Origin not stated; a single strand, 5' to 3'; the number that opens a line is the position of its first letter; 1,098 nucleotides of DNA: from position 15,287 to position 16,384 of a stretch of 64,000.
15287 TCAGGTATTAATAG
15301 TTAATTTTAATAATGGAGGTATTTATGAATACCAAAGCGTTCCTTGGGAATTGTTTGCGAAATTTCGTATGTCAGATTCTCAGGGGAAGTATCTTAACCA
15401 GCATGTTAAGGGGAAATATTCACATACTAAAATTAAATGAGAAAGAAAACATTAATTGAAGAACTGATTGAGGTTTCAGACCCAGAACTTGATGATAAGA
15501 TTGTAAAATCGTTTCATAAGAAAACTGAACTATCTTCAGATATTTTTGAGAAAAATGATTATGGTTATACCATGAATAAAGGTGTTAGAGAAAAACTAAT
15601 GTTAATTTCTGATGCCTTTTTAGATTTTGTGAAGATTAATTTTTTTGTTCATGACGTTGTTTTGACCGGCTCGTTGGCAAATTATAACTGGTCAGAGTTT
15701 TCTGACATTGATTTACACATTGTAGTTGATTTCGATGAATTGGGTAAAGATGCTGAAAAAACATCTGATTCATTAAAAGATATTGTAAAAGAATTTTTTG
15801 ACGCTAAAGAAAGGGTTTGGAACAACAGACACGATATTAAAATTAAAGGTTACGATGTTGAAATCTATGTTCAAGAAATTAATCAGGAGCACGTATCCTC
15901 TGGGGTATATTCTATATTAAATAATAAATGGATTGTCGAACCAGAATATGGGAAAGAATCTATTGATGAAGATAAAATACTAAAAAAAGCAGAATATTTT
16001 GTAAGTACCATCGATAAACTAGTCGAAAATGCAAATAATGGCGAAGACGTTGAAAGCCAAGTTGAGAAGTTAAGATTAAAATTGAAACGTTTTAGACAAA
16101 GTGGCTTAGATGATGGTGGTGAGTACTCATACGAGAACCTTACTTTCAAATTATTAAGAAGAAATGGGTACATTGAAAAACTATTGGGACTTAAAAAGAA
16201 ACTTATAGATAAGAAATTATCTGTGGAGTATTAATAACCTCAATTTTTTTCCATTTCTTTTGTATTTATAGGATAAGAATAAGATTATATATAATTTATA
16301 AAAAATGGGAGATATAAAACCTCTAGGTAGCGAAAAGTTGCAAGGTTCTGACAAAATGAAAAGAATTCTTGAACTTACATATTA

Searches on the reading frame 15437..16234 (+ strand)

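Call 12: search_protein_families(library=pfam, proteins=[window:15437-16234:+], max_evalue=0.001)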
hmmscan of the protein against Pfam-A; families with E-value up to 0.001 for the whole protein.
window:15437-16234:+ (265 aa): 1 family
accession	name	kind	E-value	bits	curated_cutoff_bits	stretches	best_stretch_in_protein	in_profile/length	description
PF01909.29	NTP_transf_2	-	9e-05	23.2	21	1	62-148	5-76/93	Nucleotidyltransferase domain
